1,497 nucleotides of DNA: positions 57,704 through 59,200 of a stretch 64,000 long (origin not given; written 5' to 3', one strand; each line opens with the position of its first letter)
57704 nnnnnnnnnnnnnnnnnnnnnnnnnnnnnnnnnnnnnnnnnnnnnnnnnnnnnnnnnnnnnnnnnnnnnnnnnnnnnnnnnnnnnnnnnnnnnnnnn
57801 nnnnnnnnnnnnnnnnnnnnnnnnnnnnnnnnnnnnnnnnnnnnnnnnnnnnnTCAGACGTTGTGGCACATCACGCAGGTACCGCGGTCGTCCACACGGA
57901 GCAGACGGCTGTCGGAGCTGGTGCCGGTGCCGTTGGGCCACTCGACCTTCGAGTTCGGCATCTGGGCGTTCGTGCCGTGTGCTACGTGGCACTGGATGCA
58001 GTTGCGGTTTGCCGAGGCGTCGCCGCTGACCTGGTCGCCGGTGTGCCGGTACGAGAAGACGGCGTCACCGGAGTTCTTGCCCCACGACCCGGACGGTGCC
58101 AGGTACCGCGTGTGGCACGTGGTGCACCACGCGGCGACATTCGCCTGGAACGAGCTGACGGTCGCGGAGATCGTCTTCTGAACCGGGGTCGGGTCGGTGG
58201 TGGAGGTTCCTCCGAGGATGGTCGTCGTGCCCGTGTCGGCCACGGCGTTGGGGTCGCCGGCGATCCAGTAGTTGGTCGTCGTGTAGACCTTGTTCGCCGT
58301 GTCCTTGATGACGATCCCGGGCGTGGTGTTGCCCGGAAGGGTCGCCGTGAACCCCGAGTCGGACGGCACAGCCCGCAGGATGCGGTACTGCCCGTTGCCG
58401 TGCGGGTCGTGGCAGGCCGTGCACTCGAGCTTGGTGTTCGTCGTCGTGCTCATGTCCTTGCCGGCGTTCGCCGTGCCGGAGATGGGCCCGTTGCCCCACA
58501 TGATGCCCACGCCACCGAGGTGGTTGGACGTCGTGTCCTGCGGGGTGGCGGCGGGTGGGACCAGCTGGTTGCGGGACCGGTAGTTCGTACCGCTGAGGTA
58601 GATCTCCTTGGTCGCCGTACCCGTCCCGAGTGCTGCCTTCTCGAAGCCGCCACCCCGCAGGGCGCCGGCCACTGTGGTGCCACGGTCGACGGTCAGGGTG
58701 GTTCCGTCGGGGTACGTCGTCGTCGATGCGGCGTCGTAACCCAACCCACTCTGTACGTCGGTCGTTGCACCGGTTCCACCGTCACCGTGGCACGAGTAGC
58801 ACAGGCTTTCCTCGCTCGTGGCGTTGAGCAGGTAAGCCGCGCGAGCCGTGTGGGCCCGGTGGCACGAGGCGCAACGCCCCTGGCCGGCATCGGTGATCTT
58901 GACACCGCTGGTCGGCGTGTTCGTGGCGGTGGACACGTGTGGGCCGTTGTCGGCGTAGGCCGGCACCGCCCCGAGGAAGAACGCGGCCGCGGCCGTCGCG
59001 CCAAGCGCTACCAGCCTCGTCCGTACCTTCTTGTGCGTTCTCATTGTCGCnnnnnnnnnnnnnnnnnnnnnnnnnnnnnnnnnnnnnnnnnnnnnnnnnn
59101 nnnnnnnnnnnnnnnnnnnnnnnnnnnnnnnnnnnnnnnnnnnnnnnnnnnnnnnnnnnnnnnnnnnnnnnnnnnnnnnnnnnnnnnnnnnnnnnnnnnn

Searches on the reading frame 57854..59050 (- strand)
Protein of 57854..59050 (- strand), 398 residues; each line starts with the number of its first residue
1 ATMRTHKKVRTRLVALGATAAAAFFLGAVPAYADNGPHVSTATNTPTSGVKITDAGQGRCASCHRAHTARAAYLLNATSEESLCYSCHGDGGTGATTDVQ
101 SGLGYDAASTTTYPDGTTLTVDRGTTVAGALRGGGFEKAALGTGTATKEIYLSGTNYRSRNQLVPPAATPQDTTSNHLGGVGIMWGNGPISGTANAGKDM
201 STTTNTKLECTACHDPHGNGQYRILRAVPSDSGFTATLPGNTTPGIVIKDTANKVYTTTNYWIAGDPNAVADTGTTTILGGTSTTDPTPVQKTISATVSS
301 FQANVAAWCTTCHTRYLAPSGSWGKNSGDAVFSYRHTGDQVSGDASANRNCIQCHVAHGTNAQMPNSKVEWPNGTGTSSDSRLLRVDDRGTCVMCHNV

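Call 5: search_protein_families(library=pfam, proteins=[window:57854-59050:-], max_evalue=0.01)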
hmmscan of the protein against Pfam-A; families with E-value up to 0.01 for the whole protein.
window:57854-59050:- (398 aa): 4 families
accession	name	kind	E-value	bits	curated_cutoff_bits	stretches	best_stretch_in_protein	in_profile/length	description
PF09699.15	Paired_CXXCH_1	-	3.7e-18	65.4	20.6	2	57-90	6-38/41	Doubled CXXCH motif (Paired_CXXCH_1)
PF14522.11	Cytochrome_C7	-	5.4e-09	36.2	24.8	1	55-91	11-51/67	Cytochrome c7 and related cytochrome c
PF14537.11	Cytochrom_c3_2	-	2.5e-05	25.1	25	0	59-90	8-35/79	Cytochrome c3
PF13442.11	Cytochrome_CBB3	-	0.00039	21.1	27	0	342-372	5-33/68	Cytochrome C oxidase, cbb3-type, subunit III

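Call 6: search_protein_families(library=ncbifam, proteins=[window:57854-59050:-], max_evalue=0.01)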
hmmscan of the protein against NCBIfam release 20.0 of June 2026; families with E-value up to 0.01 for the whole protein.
window:57854-59050:- (398 aa): 10 families
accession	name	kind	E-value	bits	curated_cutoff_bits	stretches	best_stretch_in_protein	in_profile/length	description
TIGR01905.1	paired_CXXCH_1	subfamily_domain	6.4e-18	64.4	25.2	1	57-91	6-39/41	doubled CXXCH domain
TIGR03508.1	decahem_SO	subfamily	1e-08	35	192.2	1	59-90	145-176/258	DmsE family decaheme c-type cytochrome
NF041028.1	decahem_GSU2203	exception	1.5e-07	31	325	1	59-90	127-157/317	GSU2203 family decaheme c-type cytochrome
NF045713.1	CxxCH_16_HmcA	equivalog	3.7e-06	25.8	400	1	307-363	133-189/541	sulfate respiration complex hexadecaheme cytochrome HmcA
TIGR03153.1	cytochr_NrfH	equivalog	0.00034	20.7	134.2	0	57-89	102-134/138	cytochrome c nitrite reductase small subunit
NF040968.1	FeS_ExtO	equivalog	0.00082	18.3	200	0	38-86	110-159/416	selenite/tellurite reduction operon b-type cytochrome iron-sulfur cluster-binding subunit ExtO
NF040967.1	cytc_ExtN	equivalog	0.00087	18.2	200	0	38-86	110-159/415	selenite/tellurite reduction operon c-type cytochrome ExtN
TIGR03507.1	decahem_SO1788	subfamily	0.0011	17.5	209.3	1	52-104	264-316/672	OmcA/MtrC family decaheme c-type cytochrome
NF008659.0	PRK11659.1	equivalog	0.0012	18.5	184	0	59-93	137-172/188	cytochrome c nitrite reductase pentaheme subunit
TIGR03146.1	cyt_nit_nrfB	equivalog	0.0032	17.8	166.6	0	58-90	110-143/145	cytochrome c nitrite reductase pentaheme subunit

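Call 13: search_solved_structures(query=window:57854-59050:-, max_evalue=1, show_alignments=2)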
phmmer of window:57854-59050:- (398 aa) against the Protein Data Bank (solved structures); distinct sequences matched with E-value up to 1: 5.
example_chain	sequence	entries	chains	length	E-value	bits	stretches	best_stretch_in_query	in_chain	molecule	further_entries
6r2q_A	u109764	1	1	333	0.2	13.9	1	57-89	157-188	Cystathionine beta-synthase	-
6r6m_B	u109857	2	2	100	0.46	12.7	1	80-103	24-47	Kusta0088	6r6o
6r6n_B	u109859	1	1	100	0.49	12.6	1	80-103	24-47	KustA0088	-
1w2l_A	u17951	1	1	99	0.57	12.4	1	80-131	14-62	CYTOCHROME OXIDASE SUBUNIT II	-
6h5l_B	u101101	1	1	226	0.96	11.6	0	207-265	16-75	Conserved hypothetical cytochrome protein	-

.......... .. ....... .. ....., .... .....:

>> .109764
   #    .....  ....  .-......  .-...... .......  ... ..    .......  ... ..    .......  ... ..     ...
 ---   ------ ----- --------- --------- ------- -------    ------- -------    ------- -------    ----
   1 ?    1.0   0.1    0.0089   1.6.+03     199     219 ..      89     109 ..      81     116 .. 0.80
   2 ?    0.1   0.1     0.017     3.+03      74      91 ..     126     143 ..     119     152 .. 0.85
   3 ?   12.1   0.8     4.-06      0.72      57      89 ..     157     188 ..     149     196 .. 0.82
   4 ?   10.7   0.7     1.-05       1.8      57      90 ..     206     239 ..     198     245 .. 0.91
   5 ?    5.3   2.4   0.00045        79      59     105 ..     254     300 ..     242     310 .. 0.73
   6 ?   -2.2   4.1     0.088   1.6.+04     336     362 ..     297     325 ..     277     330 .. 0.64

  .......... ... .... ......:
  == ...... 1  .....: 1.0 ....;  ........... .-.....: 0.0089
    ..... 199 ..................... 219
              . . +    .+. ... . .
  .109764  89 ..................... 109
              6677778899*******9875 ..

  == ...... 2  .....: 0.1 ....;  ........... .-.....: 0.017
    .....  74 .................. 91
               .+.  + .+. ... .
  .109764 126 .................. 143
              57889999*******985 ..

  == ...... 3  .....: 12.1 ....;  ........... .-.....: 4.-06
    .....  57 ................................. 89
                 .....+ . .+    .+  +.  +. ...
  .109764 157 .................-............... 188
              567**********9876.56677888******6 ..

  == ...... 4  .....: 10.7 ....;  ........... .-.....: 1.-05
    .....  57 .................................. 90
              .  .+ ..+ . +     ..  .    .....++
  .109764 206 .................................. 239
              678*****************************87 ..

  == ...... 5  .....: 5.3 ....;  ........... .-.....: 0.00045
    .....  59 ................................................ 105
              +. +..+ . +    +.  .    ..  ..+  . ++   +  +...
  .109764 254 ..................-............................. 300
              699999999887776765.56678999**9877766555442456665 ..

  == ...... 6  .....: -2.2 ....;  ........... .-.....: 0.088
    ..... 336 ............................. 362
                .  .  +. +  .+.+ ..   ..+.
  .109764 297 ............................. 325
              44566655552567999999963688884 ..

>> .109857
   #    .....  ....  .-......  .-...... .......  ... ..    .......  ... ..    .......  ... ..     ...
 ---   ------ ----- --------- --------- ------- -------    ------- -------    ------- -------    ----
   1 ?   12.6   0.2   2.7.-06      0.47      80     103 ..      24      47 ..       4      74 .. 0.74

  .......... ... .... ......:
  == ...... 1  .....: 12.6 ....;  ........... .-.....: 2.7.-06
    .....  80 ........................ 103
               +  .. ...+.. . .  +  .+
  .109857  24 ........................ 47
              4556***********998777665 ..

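Call 16: find_homologous_proteins(query=window:57857-59050:-, max_evalue=0.001)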
Query window:57857-59050:- (398 aa): 1524 proteins with E <= 0.001 among 8000 candidates; the best 120 are listed.
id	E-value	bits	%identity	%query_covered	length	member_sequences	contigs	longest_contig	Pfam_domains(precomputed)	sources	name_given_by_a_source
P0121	1.8e-263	892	100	99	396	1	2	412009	PF09699.16,PF14537.12,PF14522.12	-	-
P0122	3.6e-242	821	92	99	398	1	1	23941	PF09699.16,PF14537.12,PF14522.12,PF22113.2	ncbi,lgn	-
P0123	7.3e-236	801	90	99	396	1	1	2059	PF09699.16,PF14522.12,PF22113.2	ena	-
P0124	1.3e-234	797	91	99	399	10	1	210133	PF09699.16,PF14537.12,PF14522.12,PF22113.2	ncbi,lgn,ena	-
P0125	3.5e-232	788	89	99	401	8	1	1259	PF09699.16,PF14537.12,PF14522.12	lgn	-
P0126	3.2e-229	779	88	99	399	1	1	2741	PF09699.16,PF14537.12,PF14522.12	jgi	jgi:predicted CXXCH cytochrome family protein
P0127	8.5e-228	774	89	99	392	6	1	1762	PF09699.16,PF14537.12,PF14522.12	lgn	-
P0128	2.7e-227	772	87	99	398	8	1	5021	PF09699.16,PF14537.12,PF14522.12,PF22113.2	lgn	-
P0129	1.7e-225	766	88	99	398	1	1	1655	PF09699.16,PF14537.12,PF14522.12,PF22113.2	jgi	jgi:predicted CXXCH cytochrome family protein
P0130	2.4e-224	763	87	99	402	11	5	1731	PF09699.16,PF14537.12,PF14522.12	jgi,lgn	jgi:predicted CXXCH cytochrome family protein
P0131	2.9e-224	762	86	99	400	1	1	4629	PF09699.16,PF14522.12,PF22113.2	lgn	-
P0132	4.8e-222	755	85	99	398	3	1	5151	PF09699.16,PF14537.12,PF14522.12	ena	-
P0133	4.6e-221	752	85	100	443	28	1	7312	PF09699.16,PF14537.12,PF14522.12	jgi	jgi:predicted CXXCH cytochrome family protein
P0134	1.4e-219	747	85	99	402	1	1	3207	PF09699.16,PF14537.12,PF14522.12,PF22113.2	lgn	-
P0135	4.9e-208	709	81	99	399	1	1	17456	PF09699.16,PF14537.12,PF14522.12,PF22113.2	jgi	jgi:predicted CXXCH cytochrome family protein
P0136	1.2e-202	691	83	95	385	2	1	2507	PF09699.16,PF14537.12,PF14522.12,PF22113.2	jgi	jgi:predicted CXXCH cytochrome family protein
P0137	4.7e-200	683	81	96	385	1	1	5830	PF09699.16,PF14537.12,PF14522.12,PF22113.2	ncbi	-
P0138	7.6e-199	679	77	99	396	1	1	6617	PF09699.16,PF14537.12,PF14522.12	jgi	jgi:predicted CXXCH cytochrome family protein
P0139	3.3e-195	667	75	99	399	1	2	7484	PF09699.16,PF14537.12,PF14522.12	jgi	jgi:predicted CXXCH cytochrome family protein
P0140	1.0e-193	662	76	99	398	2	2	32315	PF09699.16,PF14537.12,PF14522.12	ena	-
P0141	7.8e-193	659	78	96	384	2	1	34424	PF09699.16,PF14537.12,PF14522.12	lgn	-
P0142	8.8e-191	652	77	96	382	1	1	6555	PF09699.16,PF14522.12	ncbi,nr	ncbi:MAG: cytochrome c3 family protein [Dietzia sp.]|nr:cytochrome c3 family protein [Dietzia sp.]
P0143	1.2e-189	648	75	99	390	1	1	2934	PF09699.16,PF14537.12,PF14522.12,PF22113.2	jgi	jgi:predicted CXXCH cytochrome family protein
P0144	7.5e-189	646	73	99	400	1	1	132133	PF09699.16,PF14537.12,PF14522.12,PF22113.2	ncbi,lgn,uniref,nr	ncbi:hypothetical protein OO014_00445 [Intrasporangium calvum]|uniref:Doubled CXXCH motif domain-con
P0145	2.1e-188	644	74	99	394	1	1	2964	PF09699.16,PF14537.12,PF14522.12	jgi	jgi:predicted CXXCH cytochrome family protein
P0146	2.9e-188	644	76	96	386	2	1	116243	PF09699.16,PF14537.12,PF14522.12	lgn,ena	-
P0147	7.4e-183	626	72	99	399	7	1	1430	PF09699.16,PF14522.12,PF22113.2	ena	-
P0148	7.8e-180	616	72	99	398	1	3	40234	PF09699.16,PF14537.12,PF14522.12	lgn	-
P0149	2.2e-178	611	73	99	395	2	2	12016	PF09699.16,PF14537.12,PF14522.12,PF22113.2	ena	-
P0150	2.4e-171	588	70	99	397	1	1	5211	PF09699.16,PF14537.12,PF14522.12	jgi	jgi:predicted CXXCH cytochrome family protein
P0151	5.3e-168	577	68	99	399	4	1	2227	PF09699.16,PF14537.12,PF14522.12,PF22113.2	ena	-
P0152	5.2e-163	561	70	96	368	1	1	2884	PF09699.16,PF14537.12,PF14522.12,PF22113.2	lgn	-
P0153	4.1e-162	558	67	99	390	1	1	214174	PF09699.16,PF14537.12,PF14522.12,PF22113.2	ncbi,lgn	-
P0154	3.9e-161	555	70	100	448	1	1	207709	PF09699.16,PF14522.12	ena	-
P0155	9.5e-157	540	66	99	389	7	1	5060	PF09699.16,PF14537.12,PF14522.12,PF22113.2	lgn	-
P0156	1.2e-156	540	88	72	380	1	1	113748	PF09699.16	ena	-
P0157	2.8e-155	535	67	96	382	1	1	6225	PF09699.16,PF14537.12,PF14522.12,PF22113.2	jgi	jgi:predicted CXXCH cytochrome family protein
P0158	4.6e-149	515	63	99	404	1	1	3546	PF09699.16,PF14537.12,PF14522.12,PF22113.2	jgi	jgi:predicted CXXCH cytochrome family protein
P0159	7.9e-143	494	61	99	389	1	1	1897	PF09699.16,PF14537.12,PF14522.12,PF22113.2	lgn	-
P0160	3.1e-142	492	61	99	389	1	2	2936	PF09699.16,PF14522.12,PF22113.2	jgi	jgi:predicted CXXCH cytochrome family protein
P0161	5.2e-141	488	60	94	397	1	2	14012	PF09699.16,PF14537.12,PF13442.12,PF14522.12,PF22113.2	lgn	-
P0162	5.5e-139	482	60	99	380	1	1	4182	PF09699.16,PF14537.12,PF14522.12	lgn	-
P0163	5.0e-136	472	57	99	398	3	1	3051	PF09699.16,PF14537.12,PF13442.12,PF14522.12,PF22113.2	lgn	-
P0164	6.4e-136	472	59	99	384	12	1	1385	PF09699.16,PF14537.12,PF14522.12,PF22113.2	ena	-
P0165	4.3e-133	462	59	99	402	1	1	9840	PF09699.16,PF14537.12,PF00034.27,PF14522.12,PF22113.2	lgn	-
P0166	2.2e-132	460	58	99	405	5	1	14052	PF09699.16,PF14522.12,PF22113.2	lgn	-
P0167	7.2e-131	455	58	99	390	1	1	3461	PF09699.16,PF14537.12,PF14522.12,PF22113.2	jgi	jgi:predicted CXXCH cytochrome family protein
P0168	1.5e-130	454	56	99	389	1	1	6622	PF09699.16,PF14537.12,PF14522.12,PF22113.2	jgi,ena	-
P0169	3.9e-130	453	56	99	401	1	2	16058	PF09699.16,PF14537.12,PF13442.12,PF14522.12,PF22113.2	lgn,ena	-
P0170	4.1e-130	452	58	99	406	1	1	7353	PF09699.16,PF14522.12,PF22113.2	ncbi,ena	-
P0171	1.2e-123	431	87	58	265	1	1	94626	PF09699.16,PF14522.12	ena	-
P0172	2.1e-119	417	56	96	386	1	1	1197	PF09699.16,PF14537.12,PF14522.12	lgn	-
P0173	8.5e-117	409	53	99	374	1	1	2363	PF09699.16,PF14522.12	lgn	-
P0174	2.8e-115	404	53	99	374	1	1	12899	PF09699.16,PF14522.12,PF22113.2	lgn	-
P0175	5.6e-112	393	52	99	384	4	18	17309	PF09699.16,PF00034.27,PF14522.12,PF22113.2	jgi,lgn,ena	-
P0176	4.5e-107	377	50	99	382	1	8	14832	PF09699.16,PF14522.12,PF22113.2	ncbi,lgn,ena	-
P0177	1.4e-106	375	51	98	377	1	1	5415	PF09699.16,PF14537.12,PF14522.12,PF22113.2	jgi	-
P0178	6.4e-106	373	78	54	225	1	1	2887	PF09699.16,PF22113.2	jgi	jgi:hypothetical protein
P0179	2.4e-105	371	50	99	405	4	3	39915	PF09699.16,PF14537.12,PF14522.12,PF22113.2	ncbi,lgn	-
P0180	2.2e-102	361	50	99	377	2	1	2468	PF09699.16,PF14522.12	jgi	jgi:predicted CXXCH cytochrome family protein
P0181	1.6e-95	339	63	69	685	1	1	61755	PF09699.16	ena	-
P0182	1.1e-94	336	48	97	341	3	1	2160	PF09699.16,PF14537.12,PF14522.12,PF22113.2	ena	-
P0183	1.4e-89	319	47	99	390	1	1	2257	PF09699.16,PF14537.12,PF14522.12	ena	-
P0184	4.7e-89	317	48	97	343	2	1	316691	PF09699.16,PF14522.12,PF22113.2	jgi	-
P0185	2.9e-88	315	49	97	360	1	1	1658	PF09699.16,PF14522.12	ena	-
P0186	1.4e-87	312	47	97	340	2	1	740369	PF09699.16,PF14537.12,PF14522.12,PF22113.2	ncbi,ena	-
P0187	2.2e-87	312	57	68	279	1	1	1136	PF09699.16,PF22113.2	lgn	-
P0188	1.2e-83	299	48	97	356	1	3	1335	PF09699.16,PF14537.12,PF14522.12,PF22113.2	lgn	-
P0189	6.1e-82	294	44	99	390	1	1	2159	PF09699.16,PF14537.12,PF14522.12,PF22113.2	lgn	-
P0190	6.2e-82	294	47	97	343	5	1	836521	PF09699.16,PF14537.12,PF14522.12,PF22113.2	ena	-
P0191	6.7e-82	294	49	97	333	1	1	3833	PF09699.16,PF14537.12,PF14522.12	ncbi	-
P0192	8.5e-82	293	46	97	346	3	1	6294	PF09699.16,PF14537.12,PF14522.12,PF22113.2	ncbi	-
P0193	1.1e-81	293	47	97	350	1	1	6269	PF09699.16,PF14537.12,PF14522.12,PF22113.2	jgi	jgi:predicted CXXCH cytochrome family protein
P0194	8.0e-81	290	44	99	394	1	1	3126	PF09699.16,PF14537.12,PF22113.2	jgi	jgi:predicted CXXCH cytochrome family protein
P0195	1.1e-80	290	47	97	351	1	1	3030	PF09699.16,PF14537.12,PF14522.12,PF22113.2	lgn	-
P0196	1.6e-80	289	46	97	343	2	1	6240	PF09699.16,PF14537.12,PF14522.12,PF22113.2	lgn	-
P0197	5.1e-80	288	47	97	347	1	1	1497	PF09699.16,PF14537.12,PF14522.12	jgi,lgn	jgi:predicted CXXCH cytochrome family protein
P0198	5.2e-79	284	45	100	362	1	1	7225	PF09699.16,PF14537.12,PF14522.12,PF22113.2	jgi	jgi:predicted CXXCH cytochrome family protein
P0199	9.5e-79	283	47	97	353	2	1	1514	PF09699.16,PF14537.12,PF14522.12,PF22113.2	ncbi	-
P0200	9.6e-79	283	46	93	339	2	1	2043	PF09699.16,PF14537.12,PF14522.12,PF22113.2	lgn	-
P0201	9.9e-78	280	44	99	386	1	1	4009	PF09699.16,PF14537.12,PF14522.12,PF22113.2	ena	-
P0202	1.5e-77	279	45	97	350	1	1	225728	PF09699.16,PF14522.12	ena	-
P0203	2.0e-77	279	47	98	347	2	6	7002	PF09699.16,PF14537.12,PF14522.12,PF22113.2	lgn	-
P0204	2.6e-77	279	46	97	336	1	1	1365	PF09699.16,PF14537.12,PF14522.12,PF22113.2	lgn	-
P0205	3.3e-77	278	46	94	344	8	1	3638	PF09699.16,PF14537.12,PF14522.12,PF22113.2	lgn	-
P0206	1.0e-76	277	46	97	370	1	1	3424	PF09699.16,PF14537.12,PF14522.12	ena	-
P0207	1.2e-76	276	46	97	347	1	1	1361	PF09699.16,PF14537.12,PF14522.12,PF22113.2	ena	-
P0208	1.5e-76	276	44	99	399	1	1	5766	PF09699.16,PF14537.12,PF14522.12,PF22113.2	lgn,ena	-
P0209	1.7e-76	276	45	94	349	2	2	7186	PF09699.16,PF14537.12,PF14522.12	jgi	jgi:predicted CXXCH cytochrome family protein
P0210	2.4e-76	275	42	97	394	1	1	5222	PF09699.16,PF14537.12,PF14522.12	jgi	jgi:predicted CXXCH cytochrome family protein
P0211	2.8e-76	275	44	97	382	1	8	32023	PF09699.16,PF14537.12,PF14522.12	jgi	jgi:predicted CXXCH cytochrome family protein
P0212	4.0e-76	275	48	97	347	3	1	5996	PF09699.16,PF14537.12,PF14522.12,PF22113.2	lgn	-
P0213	4.4e-76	275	46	99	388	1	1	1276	PF09699.16,PF14537.12,PF14522.12,PF22113.2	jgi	-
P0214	5.5e-76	274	43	98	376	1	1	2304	PF09699.16,PF14537.12,PF14522.12,PF22113.2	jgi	-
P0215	5.6e-76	274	43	97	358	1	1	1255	PF09699.16,PF14537.12,PF14522.12,PF22113.2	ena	-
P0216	7.1e-76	274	44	99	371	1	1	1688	PF09699.16,PF14537.12,PF14522.12,PF22113.2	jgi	jgi:predicted CXXCH cytochrome family protein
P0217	1.0e-75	273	46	99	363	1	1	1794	PF09699.16,PF14537.12,PF14522.12,PF22113.2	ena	-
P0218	1.1e-75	273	45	99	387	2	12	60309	PF09699.16,PF14537.12,PF14522.12,PF22113.2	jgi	jgi:predicted CXXCH cytochrome family protein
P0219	1.3e-75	273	45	97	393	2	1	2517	PF09699.16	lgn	-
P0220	1.6e-75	273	44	97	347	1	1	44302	PF09699.16,PF14537.12,PF14522.12,PF22113.2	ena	-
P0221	3.4e-75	272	46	97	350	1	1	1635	PF09699.16,PF14537.12,PF14522.12,PF22113.2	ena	-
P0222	3.7e-75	272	46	97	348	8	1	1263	PF09699.16,PF14537.12,PF14522.12,PF22113.2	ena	-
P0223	4.8e-75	271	43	98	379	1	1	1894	PF09699.16,PF14537.12,PF14522.12,PF22113.2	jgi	jgi:predicted CXXCH cytochrome family protein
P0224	5.2e-75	271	47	97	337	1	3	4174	PF09699.16,PF14537.12,PF14522.12,PF22113.2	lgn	-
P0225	6.7e-75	271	42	97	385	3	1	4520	PF09699.16,PF14537.12,PF14522.12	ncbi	-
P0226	8.6e-75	270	42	99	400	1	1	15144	PF09699.16,PF14537.12,PF14522.12,PF22113.2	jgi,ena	-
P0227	1.3e-74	270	44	97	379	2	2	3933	PF09699.16,PF14537.12,PF14522.12,PF22113.2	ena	-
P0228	2.0e-74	269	46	97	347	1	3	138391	PF09699.16,PF14537.12,PF14522.12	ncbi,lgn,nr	ncbi:MAG: cytochrome c3 family protein [Actinobacteria bacterium]|nr:cytochrome c3 family protein [A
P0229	2.3e-74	269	46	97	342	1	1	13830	PF09699.16,PF14537.12,PF14522.12,PF22113.2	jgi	jgi:predicted CXXCH cytochrome family protein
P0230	3.9e-74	268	47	97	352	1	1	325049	PF09699.16,PF14537.12,PF14522.12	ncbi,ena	-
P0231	4.7e-74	268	46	97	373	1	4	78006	PF09699.16,PF14537.12,PF14522.12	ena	-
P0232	7.0e-74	267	44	99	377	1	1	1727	PF09699.16,PF14537.12,PF14522.12,PF22113.2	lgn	-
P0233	1.1e-73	267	46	97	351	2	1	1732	PF09699.16,PF14537.12,PF14522.12,PF22113.2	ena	-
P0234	1.1e-73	267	45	97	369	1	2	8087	PF09699.16,PF14537.12,PF14522.12,PF22113.2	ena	-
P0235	1.3e-73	266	42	99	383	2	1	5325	PF09699.16,PF14537.12,PF14522.12,PF22113.2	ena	-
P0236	1.6e-73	266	45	97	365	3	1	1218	PF09699.16,PF14537.12,PF14522.12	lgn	-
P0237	2.6e-73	265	46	97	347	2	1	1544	PF09699.16,PF14537.12,PF14522.12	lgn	-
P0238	3.6e-73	265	45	99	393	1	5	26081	PF09699.16,PF14537.12,PF14522.12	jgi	jgi:predicted CXXCH cytochrome family protein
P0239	7.7e-73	264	43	99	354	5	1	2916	PF09699.16,PF14537.12,PF14522.12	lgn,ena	-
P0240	1.6e-72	263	45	99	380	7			PF09699.16,PF14537.12,PF14522.12,PF22113.2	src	-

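Call 32: predict_structure(alignment_id=A3)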
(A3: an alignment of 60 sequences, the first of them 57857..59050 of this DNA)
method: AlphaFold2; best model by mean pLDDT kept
length: 398 residues; sequences in the alignment: 60
mean_pLDDT: 57.2   pTM: 0.55
mean pLDDT of the five models: 57.2, 56.9, 55.4, 54.9, 52.5
residues with pLDDT >= 90: 0; 70-90: 66; 50-70: 227; < 50: 105
segments of 3 or more residues with pLDDT < 50: 1-3, 27-39, 56-81, 92-96, 104-111, 119-135, 204-208, 381-396
pLDDT, mean of each block of 10 residues (from residue 1): 55 69 51 38 71 48 28 32 55 51 47 55 45 53 61 77 59 57 66 72 50 57 63 53 57 54 61 74 68 79 74 65 66 62 58 56 52 54 42 48
secondary structure, 60 per line:
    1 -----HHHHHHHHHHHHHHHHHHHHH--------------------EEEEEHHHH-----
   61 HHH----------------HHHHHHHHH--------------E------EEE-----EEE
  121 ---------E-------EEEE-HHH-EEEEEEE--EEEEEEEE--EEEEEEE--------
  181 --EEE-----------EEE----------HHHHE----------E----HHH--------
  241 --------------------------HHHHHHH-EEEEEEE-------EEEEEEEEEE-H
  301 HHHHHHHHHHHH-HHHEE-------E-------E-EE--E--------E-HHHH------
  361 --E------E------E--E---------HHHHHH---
elements in order: H6-26 E47-51 H52-55 H80-88 E110-112 E118-120 E138-141 E147-153 E156-163 E166-172 E183-185 E197-199 H210-213 H267-273 E275-281 E289-298 H300-312 H351-354 H390-395

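Call 37: fold_search(model_id=the predicted structure, library=pdb)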
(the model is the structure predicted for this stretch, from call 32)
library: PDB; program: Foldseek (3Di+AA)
matches with E <= 10: 12; with E <= 0.001: 0
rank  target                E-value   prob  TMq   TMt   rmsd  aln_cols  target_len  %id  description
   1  8hmu_D                5.1e+00  0.02  0.05  0.04  10.1        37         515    8  Crystal Structure of PKM2 mutant R516C (released 2023-01-11)
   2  9tvu_P                6.4e+00  0.01  0.05  0.12  15.9        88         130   11  Structure of the Chlamydomonas reinhardtii chlororibosome (released 2026-02-18)
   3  3ma8_A                6.4e+00  0.01  0.04  0.03  11.8        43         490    7  Crystal structure of CGD1_2040, a pyruvate kinase from cryptosporidium Parvum (released 2010-07-21)
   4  7zx4_A                6.8e+00  0.01  0.06  0.06  15.4        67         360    6  Clathrin N-terminal domain in complex with a HURP phospho-peptide (released 2023-03-29)
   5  9e71_BR               7.7e+00  0.02  0.07  0.14  12.2       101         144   11  Cryo-EM structure of the Pyrobaculum calidifontis 70S ribosome (released 2024-11-20)
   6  3npe                  7.7e+00  0.01  0.07  0.06  15.6        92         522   11  Structure of VP14 in complex with oxygen (released 2010-11-10)
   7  8qn8_C                8.2e+00  0.01  0.05  0.02  18.4        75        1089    9  Mycobacterium smegmatis RNA polymerase in complex with HelD, SigA and RbpA in State II (released 2024-10-02)
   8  6ttf_A                8.2e+00  0.01  0.04  0.04  11.9        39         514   13  PKM2 in complex with Compound 5 (released 2020-01-15)
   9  8hxb_G                8.7e+00  0.04  0.06  0.21  15.1        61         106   13  Cryo-EM structure of MPXV M2 hexamer in complex with human B7.2 (released 2023-08-30)
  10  5ws9_A                8.7e+00  0.01  0.05  0.05  12.3        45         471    9  Pyruvate kinase (PYK) from Mycobacterium tuberculosis in complex with Oxalate, ATP and allosteric activator AMP (released 2017-11-15)
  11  3eoe_C                8.7e+00  0.00  0.05  0.04  11.1        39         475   10  Crystal Structure of Pyruvate Kinase from toxoplasma gondii, 55.m00007 (released 2008-10-14)
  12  3i74_B                9.2e+00  0.01  0.07  0.05  15.7        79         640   11  Crystal Structure of the plant subtilisin-like protease SBT3 in complex with a chloromethylketone inhibitor (released 2010-01-19)

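Call 59: search_solved_structures(query=A3, max_evalue=10)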
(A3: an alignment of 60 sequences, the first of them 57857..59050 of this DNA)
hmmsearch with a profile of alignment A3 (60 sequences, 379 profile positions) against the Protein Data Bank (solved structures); distinct sequences matched with E-value up to 10: 7.
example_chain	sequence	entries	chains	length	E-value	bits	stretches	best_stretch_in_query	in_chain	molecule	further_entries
6r2q_A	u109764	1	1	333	5.3e-07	32.3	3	55-88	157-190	Cystathionine beta-synthase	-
7tfs_A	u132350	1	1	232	0.00062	22.2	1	188-214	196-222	Cytochrome c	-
6ef8_A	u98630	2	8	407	0.0027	20.2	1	180-295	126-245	C-type cytochrome OmcS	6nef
1jmx_A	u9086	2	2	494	0.015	17.7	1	185-294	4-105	Amine Dehydrogenase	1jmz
2ozy_A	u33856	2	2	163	0.11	14.9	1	53-91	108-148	Cytochrome c-type protein nrfB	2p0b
9l08_A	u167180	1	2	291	0.58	12.5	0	38-65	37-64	Covalently Connected Cytochrome c555 trimer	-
9yuq_N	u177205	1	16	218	1.6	11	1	50-86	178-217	Putative multiheme cytochrome c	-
